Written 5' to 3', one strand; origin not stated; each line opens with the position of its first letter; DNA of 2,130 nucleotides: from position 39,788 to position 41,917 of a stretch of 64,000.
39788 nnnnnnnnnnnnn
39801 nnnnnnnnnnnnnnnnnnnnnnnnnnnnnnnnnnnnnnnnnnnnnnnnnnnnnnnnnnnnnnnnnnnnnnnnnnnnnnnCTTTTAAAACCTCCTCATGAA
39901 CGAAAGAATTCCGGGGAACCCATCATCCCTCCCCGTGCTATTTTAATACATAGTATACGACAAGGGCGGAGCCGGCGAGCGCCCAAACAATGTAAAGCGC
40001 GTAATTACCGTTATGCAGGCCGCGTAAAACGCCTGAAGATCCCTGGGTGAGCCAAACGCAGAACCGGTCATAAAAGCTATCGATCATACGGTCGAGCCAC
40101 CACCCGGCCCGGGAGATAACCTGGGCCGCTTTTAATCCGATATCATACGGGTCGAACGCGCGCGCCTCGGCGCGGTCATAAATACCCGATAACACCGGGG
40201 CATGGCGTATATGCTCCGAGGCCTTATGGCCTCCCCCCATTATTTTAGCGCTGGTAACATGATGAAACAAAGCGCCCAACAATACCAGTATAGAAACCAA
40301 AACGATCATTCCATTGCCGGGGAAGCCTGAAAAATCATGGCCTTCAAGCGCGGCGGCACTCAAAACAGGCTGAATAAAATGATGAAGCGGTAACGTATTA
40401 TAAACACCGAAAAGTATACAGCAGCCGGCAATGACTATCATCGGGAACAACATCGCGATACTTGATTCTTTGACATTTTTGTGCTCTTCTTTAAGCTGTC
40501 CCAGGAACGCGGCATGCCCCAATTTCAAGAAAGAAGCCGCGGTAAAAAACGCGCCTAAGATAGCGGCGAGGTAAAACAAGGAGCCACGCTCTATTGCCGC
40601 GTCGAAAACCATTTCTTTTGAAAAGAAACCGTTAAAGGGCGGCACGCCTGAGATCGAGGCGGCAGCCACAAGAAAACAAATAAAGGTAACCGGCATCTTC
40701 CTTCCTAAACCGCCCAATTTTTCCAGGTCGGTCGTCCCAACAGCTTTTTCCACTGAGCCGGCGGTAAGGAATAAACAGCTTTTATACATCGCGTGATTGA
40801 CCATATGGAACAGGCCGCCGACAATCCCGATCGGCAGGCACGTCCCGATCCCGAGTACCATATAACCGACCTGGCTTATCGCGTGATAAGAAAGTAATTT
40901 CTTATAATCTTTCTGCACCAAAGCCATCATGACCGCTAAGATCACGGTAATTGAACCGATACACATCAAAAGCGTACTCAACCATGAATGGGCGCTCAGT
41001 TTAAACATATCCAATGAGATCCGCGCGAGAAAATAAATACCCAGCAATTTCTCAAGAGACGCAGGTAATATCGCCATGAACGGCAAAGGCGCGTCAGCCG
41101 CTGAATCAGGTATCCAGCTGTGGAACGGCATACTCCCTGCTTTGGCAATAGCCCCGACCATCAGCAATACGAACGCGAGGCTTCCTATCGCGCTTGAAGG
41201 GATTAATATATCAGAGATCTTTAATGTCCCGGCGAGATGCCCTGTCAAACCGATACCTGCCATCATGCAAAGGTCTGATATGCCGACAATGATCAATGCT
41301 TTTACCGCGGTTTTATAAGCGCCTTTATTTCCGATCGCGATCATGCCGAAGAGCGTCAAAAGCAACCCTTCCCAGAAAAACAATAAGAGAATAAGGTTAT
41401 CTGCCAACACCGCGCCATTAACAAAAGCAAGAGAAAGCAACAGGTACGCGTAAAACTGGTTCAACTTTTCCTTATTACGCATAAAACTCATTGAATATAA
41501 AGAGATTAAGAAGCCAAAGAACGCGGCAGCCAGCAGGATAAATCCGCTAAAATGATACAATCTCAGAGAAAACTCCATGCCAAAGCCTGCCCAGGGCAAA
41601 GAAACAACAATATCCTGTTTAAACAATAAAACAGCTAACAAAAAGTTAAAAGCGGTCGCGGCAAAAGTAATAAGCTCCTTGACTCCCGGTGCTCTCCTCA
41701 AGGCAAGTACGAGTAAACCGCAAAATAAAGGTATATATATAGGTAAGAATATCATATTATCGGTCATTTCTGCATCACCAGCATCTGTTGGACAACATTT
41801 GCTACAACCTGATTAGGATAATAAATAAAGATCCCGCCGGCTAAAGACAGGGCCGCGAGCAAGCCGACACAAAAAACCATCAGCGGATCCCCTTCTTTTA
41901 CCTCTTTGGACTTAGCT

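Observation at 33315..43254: Complex-I-like [NiFe] hydrogenase operon with a full set of 11 Nuo-homologous subunits and intact Ni-Fe ligands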

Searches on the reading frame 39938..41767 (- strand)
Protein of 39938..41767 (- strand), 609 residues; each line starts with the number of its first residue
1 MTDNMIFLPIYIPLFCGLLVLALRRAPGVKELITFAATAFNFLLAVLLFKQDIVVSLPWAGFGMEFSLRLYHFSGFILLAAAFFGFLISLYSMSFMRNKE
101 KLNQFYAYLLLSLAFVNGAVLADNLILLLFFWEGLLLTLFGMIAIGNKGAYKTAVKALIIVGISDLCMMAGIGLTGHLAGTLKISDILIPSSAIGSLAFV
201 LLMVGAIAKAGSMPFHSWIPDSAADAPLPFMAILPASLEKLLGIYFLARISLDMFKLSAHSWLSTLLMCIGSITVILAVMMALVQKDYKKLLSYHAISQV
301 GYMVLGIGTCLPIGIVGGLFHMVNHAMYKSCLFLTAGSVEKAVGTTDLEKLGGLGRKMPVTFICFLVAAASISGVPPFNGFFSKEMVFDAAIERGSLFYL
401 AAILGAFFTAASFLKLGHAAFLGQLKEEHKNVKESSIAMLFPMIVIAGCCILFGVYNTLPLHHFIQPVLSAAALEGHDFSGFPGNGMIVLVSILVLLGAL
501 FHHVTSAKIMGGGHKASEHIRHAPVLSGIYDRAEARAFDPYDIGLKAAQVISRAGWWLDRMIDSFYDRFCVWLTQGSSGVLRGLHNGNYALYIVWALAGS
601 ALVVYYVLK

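Call 3: search_protein_families(library=pfam, proteins=[window:39938-41767:-], max_evalue=0.01)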
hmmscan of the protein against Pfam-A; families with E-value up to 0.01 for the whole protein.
window:39938-41767:- (609 aa): 2 families
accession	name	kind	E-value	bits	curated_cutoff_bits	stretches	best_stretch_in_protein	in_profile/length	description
PF00361.26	Proton_antipo_M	-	2.5e-55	188.2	21.5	1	122-409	1-294/294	NADH:quinone oxidoreductase/Mrp antiporter, TM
PF00662.26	Proton_antipo_N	-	0.00022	21.5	24.5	1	60-106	5-51/51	NADH-Ubiquinone oxidoreductase (complex I), chain 5 N-terminus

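Call 4: search_protein_families(library=ncbifam, proteins=[window:39938-41767:-], max_evalue=0.01)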
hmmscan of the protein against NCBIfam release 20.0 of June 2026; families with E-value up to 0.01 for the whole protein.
window:39938-41767:- (609 aa): 71 families (the best 25 are shown)
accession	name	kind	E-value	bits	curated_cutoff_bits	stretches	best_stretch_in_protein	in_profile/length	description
NF005141.0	PRK06590.1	equivalog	1.4e-81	275.3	556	1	4-607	3-609/615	NADH-quinone oxidoreductase subunit L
NF006419.0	PRK08668.1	equivalog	1.3e-80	271.9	617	1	10-596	8-601/613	NADH dehydrogenase subunit M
NF006240.0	PRK08376.1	subfamily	8.5e-77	259.2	662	1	60-471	78-506/521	putative monovalent cation/H+ antiporter subunit D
TIGR01974.1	NDH_I_L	subfamily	5.3e-75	253.5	407.5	1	6-607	3-629/630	NADH-quinone oxidoreductase subunit L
NF009287.0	PRK12647.1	equivalog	2.9e-74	251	937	1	51-508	54-520/773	putative monovalent cation/H+ antiporter subunit A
NF009288.0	PRK12648.1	equivalog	7.3e-74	249.4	1104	1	29-508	31-525/954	monovalent cation/H+ antiporter subunit A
TIGR00940.1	2a6301s01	subfamily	5.3e-72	243.3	920.45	1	53-499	55-535/793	monovalent cation:proton antiporter subunit A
NF009289.0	PRK12649.1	equivalog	3.6e-69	234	1117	1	6-476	11-504/789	putative monovalent cation/H+ antiporter subunit A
NF005097.0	PRK06525.1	equivalog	4.1e-68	230.2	430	1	6-446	5-464/480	hydrogenase 4 subunit D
NF009310.0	PRK12668.1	equivalog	8.3e-68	229.6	564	1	7-459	7-436/584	Na(+)/H(+) antiporter subunit D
NF009285.0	PRK12645.1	equivalog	1.7e-65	221.7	1028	1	5-473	7-509/804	Na+/H+ antiporter subunit A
NF005086.0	PRK06521.1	equivalog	2e-65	221.5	667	1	11-468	13-502/669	hydrogenase 4 subunit B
NF009306.0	PRK12663.1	equivalog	4.7e-64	217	542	1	1-458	1-468/498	Na+/H+ antiporter subunit D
NF009284.0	PRK12644.1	equivalog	2.7e-63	214.4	962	1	38-508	36-524/975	Na+/H+ antiporter subunit A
NF009290.0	PRK12650.1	equivalog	2.3e-61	207.8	980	1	22-499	23-515/966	DUF4040 family protein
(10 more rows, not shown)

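Call 32: search_solved_structures(query=window:39938-41767:-, max_evalue=1e-20)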
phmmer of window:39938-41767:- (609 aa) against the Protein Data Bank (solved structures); distinct sequences matched with E-value up to 1e-20: 52.
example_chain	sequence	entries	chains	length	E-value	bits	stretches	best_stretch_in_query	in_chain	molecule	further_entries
7qru_A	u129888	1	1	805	2.6e-52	181.4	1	55-471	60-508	Na+/H+ antiporter subunit A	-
6cfw_H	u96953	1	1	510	1.7e-50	175.4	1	68-456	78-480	Monovalent cation/H+ antiporter subunit D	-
4he8_L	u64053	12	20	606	4.2e-49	170.9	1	15-499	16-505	NADH-quinone oxidoreductase subunit 12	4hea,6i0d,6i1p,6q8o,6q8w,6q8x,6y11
6z16_A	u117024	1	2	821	2.5e-47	165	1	53-460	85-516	Multisubunit Na+/H+ antiporter, A subunit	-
7qru_D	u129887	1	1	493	4.2e-46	161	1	3-455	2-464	Na+/H+ antiporter subunit D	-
8e9g_L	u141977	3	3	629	2.2e-44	155.3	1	57-607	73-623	NADH-quinone oxidoreductase, L subunit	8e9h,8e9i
3rko_L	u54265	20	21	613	1.3e-43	152.7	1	48-466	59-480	NADH-QUINONE OXIDOREDUCTASE SUBUNIT L | Proton-translocating NADH-quinone oxidoreductase, chain L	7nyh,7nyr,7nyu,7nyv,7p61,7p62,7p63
7z7r_L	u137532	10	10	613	4e-43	151.1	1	48-466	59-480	NADH dehydrogenase subunit L | NADH-quinone oxidoreductase subunit L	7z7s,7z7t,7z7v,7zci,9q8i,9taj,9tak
6hum_F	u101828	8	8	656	2e-41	145.5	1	73-426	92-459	NADH dehydrogenase subunit 5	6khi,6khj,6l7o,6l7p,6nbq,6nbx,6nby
7d3u_A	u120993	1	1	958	3.9e-41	144.5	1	49-419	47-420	Monovalent Na+/H+ antiporter subunit A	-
6u8y_H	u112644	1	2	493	1.1e-40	143.1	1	60-460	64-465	NADH dehydrogenase subunit N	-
5cod_L1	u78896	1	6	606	8e-38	133.6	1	62-435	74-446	NADH-ubiquinone oxidoreductase chain 5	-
5lc5_L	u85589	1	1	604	8.6e-38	133.5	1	62-435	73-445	NADH-ubiquinone oxidoreductase chain 5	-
9w2u_L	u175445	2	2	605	9.4e-38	133.4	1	62-435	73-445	NADH-ubiquinone oxidoreductase chain 5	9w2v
5ldw_L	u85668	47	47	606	9.4e-38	133.4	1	62-435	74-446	NADH-ubiquinone oxidoreductase chain 5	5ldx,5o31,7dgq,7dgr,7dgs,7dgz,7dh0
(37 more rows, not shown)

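Call 73: find_homologous_proteins(query=window:39938-41767:-)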
Query window:39938-41767:- (609 aa): 6543 proteins with E <= 0.001 among 8000 candidates; the best 120 are listed.
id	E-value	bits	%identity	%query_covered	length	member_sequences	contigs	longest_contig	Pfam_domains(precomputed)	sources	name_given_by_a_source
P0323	0.0e+0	1320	100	99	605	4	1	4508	PF00361.26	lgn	-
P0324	0.0e+0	1218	91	100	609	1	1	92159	PF00361.26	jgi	jgi:formate hydrogenlyase subunit 3/multisubunit Na+/H+ antiporter MnhD subunit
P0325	0.0e+0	1137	84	100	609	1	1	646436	PF00361.26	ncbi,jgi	ncbi:MAG: NADH-quinone oxidoreductase subunit L [Candidatus Omnitrophota bacterium]|jgi:NADH-quinone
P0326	6.2e-267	905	66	100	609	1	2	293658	PF00361.26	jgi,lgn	-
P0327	1.2e-266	904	66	100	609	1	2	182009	PF00361.26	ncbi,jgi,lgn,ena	ncbi:MAG: NADH-quinone oxidoreductase subunit L [Sedimentisphaerales bacterium]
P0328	2.2e-266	903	66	100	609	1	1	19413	PF00361.26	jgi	-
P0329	4.3e-266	902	66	100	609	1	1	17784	PF00361.26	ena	-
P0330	2.1e-265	900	66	100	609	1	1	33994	PF00361.26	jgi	jgi:formate hydrogenlyase subunit 3/multisubunit Na+/H+ antiporter MnhD subunit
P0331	2.4e-265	900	66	100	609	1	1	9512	PF00361.26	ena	-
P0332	2.7e-265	900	66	100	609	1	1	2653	PF00361.26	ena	-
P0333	4.7e-265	899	65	100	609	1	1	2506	PF00361.26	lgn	-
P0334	5.5e-265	899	67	100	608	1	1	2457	PF00361.26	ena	-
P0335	7.0e-265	898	66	100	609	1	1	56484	PF00361.26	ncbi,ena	-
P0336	7.7e-265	898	67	100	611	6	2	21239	PF00361.26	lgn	-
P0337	5.7e-264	895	66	100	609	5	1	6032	PF00361.26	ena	-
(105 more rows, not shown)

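Call 81: predict_structure(alignment_id=A5)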
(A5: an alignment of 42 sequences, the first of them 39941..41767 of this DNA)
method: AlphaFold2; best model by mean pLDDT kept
length: 609 residues; sequences in the alignment: 42
mean_pLDDT: 80.5   pTM: 0.80
mean pLDDT of the five models: 80.5, 79.3, 78.9, 71.6, 71.1
residues with pLDDT >= 90: 145; 70-90: 339; 50-70: 100; < 50: 25
segments of 3 or more residues with pLDDT < 50: 580-589, 607-609
pLDDT, mean of each block of 10 residues (from residue 1): 80 95 81 93 91 76 71 90 87 76 90 95 90 87 72 68 81 88 88 89 86 72 69 81 91 89 91 90 86 87 92 85 82 88 87 91 93 77 83 88 90 91 87 86 87 77 71 59 71 89 86 71 70 76 72 69 55 51 46 56 55
secondary structure, 60 per line:
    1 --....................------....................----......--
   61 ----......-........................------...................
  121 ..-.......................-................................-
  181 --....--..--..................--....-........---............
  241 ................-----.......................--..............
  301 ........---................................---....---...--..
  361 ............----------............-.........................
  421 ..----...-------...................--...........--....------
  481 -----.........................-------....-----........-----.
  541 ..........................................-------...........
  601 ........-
elements in order: H3-22 H29-48 E53-58 E65-70 H72-95 H102-121 H125-146 H148-179 H193-210 H213-216 H218-225 H229-254 H262-284 H288-308 H312-343 H359-372 H383-394 H396-422 H437-455 H458-468 H471-474 H486-510 H518-521 H527-534 H540-582 H590-608

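Call 83: fold_search(model_id=the predicted structure, library=pdb)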
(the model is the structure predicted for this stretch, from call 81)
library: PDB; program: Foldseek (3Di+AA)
matches with E <= 10: 514; with E <= 0.001: 194
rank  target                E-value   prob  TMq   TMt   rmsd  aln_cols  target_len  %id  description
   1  8e9i_L                6.5e-22  1.00  0.72  0.70  11.5       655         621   25  Mycobacterial respiratory complex I, semi-inserted quinone (released 2022-10-12)
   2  7qru_A                1.2e-21  1.00  0.74  0.57   9.1       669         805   25  Structure of Bacillus pseudofirmus Mrp antiporter complex, monomer (released 2022-11-09)
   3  8e9g_L                1.6e-21  1.00  0.73  0.71  11.4       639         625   26  Mycobacterial respiratory complex I with both quinone positions modelled (released 2022-10-12)
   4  3rko_B                3.5e-21  1.00  0.71  0.71  11.7       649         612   24  Crystal structure of the membrane domain of respiratory complex I from E. coli at 3.0 angstrom resolution (released 2011-08-03)
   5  4he8_F                4.5e-21  1.00  0.68  0.68  10.8       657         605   26  Crystal structure of the membrane domain of respiratory complex I from Thermus thermophilus (released 2013-02-13)
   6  9q8i_L                6.1e-21  1.00  0.71  0.70  12.1       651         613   24  Cryo-EM structure of E. coli complex I variant V96P/N142M (NuoE) (released 2025-11-05)
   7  7z7s_L                1.6e-20  1.00  0.66  0.67  12.1       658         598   23  Complex I from E. coli, LMNG-purified, under Turnover at pH 6, Closed state (released 2022-09-21)
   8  7p64_L                1.9e-20  1.00  0.67  0.68  12.1       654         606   23  Complex I from E. coli, DDM/LMNG-purified, under Turnover at pH 6, Open state (released 2022-09-21)
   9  9a6h_A                2.1e-20  1.00  0.70  0.55  10.0       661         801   23  Integrative model of MRPA-MRPD by crosslinking MS and deep learning (released 2024-09-18)
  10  9g9y_L                2.2e-20  1.00  0.67  0.63  11.5       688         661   21  Respiratory supercomplex CI2-CIII2-CIV2 (megacomplex) from alphaproteobacterium (released 2026-02-04)
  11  6hum_F                2.9e-20  1.00  0.69  0.69  10.9       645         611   24  Structure of the photosynthetic complex I from Thermosynechococcus elongatus (released 2019-01-09)
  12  7p63_L                3.9e-20  1.00  0.67  0.68  12.1       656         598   23  Complex I from E. coli, DDM/LMNG-purified, under Turnover at pH 6, Closed state (released 2022-09-21)
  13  7z84_L                3.9e-20  1.00  0.66  0.66  12.5       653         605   23  Complex I from E. coli, DDM/LMNG-purified, under Turnover at pH 8, Open-ready state (released 2022-09-21)
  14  6khj_F                4.4e-20  1.00  0.68  0.65  12.4       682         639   22  Supercomplex for electron transfer (released 2020-02-12)
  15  8qby_L                5.3e-20  1.00  0.70  0.66  11.2       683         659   21  Respiratory complex I from Paracoccus denitrificans in MSP2N2 nanodiscs (released 2024-09-11)
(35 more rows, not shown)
